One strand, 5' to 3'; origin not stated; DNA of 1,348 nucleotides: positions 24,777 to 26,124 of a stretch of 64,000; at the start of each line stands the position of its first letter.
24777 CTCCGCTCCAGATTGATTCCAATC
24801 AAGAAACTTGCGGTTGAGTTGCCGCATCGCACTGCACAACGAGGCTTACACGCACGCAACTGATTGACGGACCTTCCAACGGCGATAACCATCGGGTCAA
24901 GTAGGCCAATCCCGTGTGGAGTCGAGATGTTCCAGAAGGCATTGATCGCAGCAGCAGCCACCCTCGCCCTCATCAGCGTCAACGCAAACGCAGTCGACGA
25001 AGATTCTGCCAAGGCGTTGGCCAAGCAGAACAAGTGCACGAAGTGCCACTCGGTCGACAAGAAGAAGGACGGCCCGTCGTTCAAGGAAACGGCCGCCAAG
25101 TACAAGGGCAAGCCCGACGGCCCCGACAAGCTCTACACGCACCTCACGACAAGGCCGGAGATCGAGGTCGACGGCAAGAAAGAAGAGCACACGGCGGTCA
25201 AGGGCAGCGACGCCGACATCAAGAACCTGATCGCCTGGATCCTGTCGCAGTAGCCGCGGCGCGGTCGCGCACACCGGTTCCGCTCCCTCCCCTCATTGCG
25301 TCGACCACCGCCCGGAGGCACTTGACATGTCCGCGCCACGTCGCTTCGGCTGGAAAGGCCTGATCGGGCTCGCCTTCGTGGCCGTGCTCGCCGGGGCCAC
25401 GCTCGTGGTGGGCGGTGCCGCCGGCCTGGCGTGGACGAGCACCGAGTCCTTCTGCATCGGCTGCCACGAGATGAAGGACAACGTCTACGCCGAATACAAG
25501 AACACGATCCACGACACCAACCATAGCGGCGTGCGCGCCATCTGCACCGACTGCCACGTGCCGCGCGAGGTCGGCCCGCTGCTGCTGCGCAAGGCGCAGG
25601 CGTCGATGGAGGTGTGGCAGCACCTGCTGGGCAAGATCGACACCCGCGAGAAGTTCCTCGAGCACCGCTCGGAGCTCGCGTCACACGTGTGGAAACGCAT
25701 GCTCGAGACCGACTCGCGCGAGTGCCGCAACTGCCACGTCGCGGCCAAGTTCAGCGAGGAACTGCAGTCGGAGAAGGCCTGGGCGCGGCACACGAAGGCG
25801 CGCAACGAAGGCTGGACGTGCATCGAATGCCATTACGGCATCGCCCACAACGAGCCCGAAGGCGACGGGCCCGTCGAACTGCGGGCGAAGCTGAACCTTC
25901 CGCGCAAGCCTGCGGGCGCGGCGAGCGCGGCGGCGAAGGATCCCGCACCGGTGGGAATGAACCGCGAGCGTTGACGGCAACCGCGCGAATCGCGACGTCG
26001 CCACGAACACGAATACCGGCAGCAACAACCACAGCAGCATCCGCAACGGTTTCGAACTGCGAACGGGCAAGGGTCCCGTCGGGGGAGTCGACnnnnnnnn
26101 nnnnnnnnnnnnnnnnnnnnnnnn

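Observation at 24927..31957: Complete MtrCAB-type extracellular electron-transfer conduit with CymA-like quinol dehydrogenase and a soluble cytochrome (25 haem motifs in one operon)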

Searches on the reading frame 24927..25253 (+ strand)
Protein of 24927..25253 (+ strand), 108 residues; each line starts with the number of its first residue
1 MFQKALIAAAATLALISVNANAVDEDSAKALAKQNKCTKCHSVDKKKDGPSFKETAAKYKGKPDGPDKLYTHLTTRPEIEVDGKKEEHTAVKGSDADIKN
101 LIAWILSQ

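Call 4: search_protein_families(library=pfam, proteins=[window:24927-25253:+], max_evalue=0.01)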
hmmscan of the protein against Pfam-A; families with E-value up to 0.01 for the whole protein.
window:24927-25253:+ (108 aa): 2 families
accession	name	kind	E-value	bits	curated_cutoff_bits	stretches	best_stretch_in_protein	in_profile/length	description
PF00034.26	Cytochrom_C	-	5.6e-10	40.9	21.3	1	28-107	4-88/90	Cytochrome c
PF13442.11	Cytochrome_CBB3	-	0.00017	22.3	27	1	27-105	5-68/68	Cytochrome C oxidase, cbb3-type, subunit III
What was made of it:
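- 24927..25253 (+): MtoD-type periplasmic monohaem class I cytochrome c (108 aa, signal peptide ...NANA|VD). It hits PF00034 at E 6e-10 (call 4).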

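Call 5: search_protein_families(library=ncbifam, proteins=[window:24927-25253:+], max_evalue=0.01)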
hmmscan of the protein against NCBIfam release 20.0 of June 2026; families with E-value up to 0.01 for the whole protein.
window:24927-25253:+ (108 aa): 0 families

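Call 21: search_solved_structures(query=window:24927-25253:+, show_alignments=3, max_evalue=0.1)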
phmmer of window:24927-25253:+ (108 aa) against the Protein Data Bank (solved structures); distinct sequences matched with E-value up to 0.1: 22.
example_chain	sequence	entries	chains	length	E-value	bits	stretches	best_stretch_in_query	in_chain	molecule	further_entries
4xxl_A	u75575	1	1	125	1.2e-26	95.8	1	7-107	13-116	Cytochrome c class I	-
9l08_A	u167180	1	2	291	5.5e-16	61.6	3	22-106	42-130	Covalently Connected Cytochrome c555 trimer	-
1cor_A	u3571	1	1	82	2.2e-09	40.4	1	28-78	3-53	CYTOCHROME C551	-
6kq1_A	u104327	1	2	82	1.5e-08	37.7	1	28-76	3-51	Cytochrome C biogenesis protein CcsA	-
1a56_A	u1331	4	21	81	2.7e-08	36.9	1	31-107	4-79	FERRICYTOCHROME C-552 | FERROCYTOCHROME C-552 | CYTOCHROME C-552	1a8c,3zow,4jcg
3zox_A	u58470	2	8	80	6.7e-08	35.6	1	31-107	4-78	CYTOCHROME C-552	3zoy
1dvv_A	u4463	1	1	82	1.4e-07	34.6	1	29-108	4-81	CYTOCHROME C551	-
5xed_A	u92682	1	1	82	1.4e-07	34.6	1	29-107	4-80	Cytochrome c-551,Cytochrome c-552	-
5xec_A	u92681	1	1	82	1.7e-07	34.3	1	29-107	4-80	Cytochrome c-551,Cytochrome c-552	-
1fi3_A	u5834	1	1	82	2.9e-07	33.6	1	28-106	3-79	CYTOCHROME C-551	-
2exv_A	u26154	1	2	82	3.1e-07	33.5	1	29-108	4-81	Cytochrome c-551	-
1cch_A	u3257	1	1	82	4.2e-07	33.1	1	28-75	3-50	CYTOCHROME C551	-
2d0s_A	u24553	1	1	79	4.4e-07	33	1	29-107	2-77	cytochrome c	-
1ayg_A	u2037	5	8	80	7.2e-07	32.3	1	30-107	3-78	CYTOCHROME C-552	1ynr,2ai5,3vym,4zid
2pac_A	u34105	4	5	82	1.7e-06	31.1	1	29-108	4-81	CYTOCHROME C551 | Cytochrome c-551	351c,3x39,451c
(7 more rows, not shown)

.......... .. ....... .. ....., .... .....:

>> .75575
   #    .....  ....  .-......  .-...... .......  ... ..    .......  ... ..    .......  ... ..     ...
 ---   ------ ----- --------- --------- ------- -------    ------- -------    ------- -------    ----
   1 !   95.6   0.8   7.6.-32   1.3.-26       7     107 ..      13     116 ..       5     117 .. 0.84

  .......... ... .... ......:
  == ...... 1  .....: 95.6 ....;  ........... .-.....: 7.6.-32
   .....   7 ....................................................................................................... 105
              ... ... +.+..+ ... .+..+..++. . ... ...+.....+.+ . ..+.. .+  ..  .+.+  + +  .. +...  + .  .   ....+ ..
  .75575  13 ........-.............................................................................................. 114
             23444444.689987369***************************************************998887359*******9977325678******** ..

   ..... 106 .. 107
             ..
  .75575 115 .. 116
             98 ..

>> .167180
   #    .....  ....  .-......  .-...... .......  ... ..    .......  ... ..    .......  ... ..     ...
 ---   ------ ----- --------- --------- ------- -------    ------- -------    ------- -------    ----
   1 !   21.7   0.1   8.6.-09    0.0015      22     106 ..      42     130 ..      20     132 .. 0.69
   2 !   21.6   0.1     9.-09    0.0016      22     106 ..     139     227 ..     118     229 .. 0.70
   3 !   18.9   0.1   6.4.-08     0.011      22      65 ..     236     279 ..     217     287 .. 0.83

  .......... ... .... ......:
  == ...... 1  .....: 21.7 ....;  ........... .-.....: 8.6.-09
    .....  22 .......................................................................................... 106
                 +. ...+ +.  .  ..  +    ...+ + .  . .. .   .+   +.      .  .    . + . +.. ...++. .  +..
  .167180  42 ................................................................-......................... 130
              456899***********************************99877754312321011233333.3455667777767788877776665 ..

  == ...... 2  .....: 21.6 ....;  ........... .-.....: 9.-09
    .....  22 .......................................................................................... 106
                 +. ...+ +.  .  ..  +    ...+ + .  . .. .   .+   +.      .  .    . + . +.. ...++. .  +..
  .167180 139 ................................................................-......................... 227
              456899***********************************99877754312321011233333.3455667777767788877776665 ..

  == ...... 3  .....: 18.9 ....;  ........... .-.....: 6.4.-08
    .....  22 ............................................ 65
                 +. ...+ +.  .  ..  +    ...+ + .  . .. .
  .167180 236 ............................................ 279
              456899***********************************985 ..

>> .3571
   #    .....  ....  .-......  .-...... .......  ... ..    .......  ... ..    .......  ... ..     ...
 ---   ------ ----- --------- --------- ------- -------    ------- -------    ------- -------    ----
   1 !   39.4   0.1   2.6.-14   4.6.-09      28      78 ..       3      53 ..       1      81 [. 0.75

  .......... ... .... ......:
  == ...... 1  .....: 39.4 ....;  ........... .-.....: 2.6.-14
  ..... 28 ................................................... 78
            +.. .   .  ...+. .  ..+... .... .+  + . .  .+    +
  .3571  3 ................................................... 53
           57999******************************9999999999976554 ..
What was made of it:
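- The monohaem is a close MtoD orthologue with both His ligands conserved (call 21).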

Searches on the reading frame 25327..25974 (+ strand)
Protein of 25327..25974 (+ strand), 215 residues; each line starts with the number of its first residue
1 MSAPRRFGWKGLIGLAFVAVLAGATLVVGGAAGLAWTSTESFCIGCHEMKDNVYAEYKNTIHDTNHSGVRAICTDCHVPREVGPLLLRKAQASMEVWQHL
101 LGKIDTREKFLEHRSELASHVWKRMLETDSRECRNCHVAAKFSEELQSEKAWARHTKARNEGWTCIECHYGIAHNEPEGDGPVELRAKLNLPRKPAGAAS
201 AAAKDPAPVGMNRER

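Call 4: search_protein_families(library=pfam, proteins=[window:25327-25974:+], max_evalue=0.01)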
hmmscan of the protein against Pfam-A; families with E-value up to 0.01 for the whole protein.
window:25327-25974:+ (215 aa): 6 families
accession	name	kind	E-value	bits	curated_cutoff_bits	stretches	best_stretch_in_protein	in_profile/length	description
PF03264.19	Cytochrom_NNT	-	4.7e-62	209.2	24.1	1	12-178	8-173/174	NapC/NirT cytochrome c family, N-terminal region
PF22113.1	Mtrc-MtrF_II-IV_dom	-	5.5e-06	26.5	30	1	41-173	7-131/176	Outer membrane cytochrome MtrC/MtrF-like, domains II/IV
PF14537.11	Cytochrom_c3_2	-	7.7e-06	26.7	25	1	39-78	25-65/79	Cytochrome c3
PF02085.21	Cytochrom_CIII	-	1.1e-05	26.1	22.9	1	128-178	44-91/101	Class III cytochrome C family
PF14522.11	Cytochrome_C7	-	3.9e-05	23.8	24.8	1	129-172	12-51/67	Cytochrome c7 and related cytochrome c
PF09699.15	Paired_CXXCH_1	-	0.0021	18.2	20.6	0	66-88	1-25/41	Doubled CXXCH motif (Paired_CXXCH_1)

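Call 5: search_protein_families(library=ncbifam, proteins=[window:25327-25974:+], max_evalue=0.01)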
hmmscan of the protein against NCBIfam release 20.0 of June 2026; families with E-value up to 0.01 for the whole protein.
window:25327-25974:+ (215 aa): 8 families
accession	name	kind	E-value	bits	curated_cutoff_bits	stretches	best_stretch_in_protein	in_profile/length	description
TIGR02161.1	napC_nirT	subfamily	7e-63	211.8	310.6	1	15-179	20-184/185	periplasmic nitrate (or nitrite) reductase c-type cytochrome, NapC/NirT family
TIGR02162.1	torC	equivalog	1.5e-56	192.4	478.2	1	12-179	16-183/387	pentaheme c-type cytochrome TorC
NF007906.0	PRK10617.1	equivalog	3.5e-52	177.2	349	1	14-178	28-192/200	cytochrome c-type protein NapC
NF011606.0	PRK15032.1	equivalog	2.4e-43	148.7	455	1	13-178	18-183/390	pentaheme c-type cytochrome TorC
TIGR03153.1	cytochr_NrfH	equivalog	2.7e-13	50.2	134.2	1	16-174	4-138/138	cytochrome c nitrite reductase small subunit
TIGR03508.1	decahem_SO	subfamily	0.0013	18.2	192.2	0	34-81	64-105/258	DmsE family decaheme c-type cytochrome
NF045722.1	c3_cytochr_TmcA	equivalog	0.0031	17.4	114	0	37-86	77-119/125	acidic tetraheme cytochrome c3 TmcA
TIGR04315.1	octaheme_Shew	subfamily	0.0045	16.1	375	0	129-175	186-232/440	tetrathionate reductase family octaheme c-type cytochrome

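Call 72: search_solved_structures(query=window:25327-25974:+, max_evalue=0.01, show_alignments=1)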
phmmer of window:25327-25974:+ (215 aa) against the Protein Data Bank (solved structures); distinct sequences matched with E-value up to 0.01: 2.
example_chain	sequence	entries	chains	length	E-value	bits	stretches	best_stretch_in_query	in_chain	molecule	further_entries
2j7a_C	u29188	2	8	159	0.0022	20.9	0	20-103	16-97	CYTOCHROME C QUINOL DEHYDROGENASE NRFH | NAPC/NIRT CYTOCHROME C FAMILY PROTEIN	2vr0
5ze8_A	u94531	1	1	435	0.0093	18.9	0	38-82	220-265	cytochrome c552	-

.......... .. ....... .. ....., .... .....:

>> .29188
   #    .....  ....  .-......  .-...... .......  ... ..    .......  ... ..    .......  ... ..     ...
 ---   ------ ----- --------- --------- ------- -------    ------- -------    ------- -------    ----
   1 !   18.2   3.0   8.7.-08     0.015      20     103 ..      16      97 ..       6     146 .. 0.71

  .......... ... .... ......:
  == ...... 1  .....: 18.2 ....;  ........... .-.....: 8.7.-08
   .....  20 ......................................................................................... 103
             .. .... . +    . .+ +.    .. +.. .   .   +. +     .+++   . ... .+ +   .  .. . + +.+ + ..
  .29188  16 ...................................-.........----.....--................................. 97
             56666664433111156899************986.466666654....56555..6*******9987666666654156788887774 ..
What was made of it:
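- Tried and rejected: Only a weak NrfH hit appeared (E 0.002; call 72), so nothing was gained.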
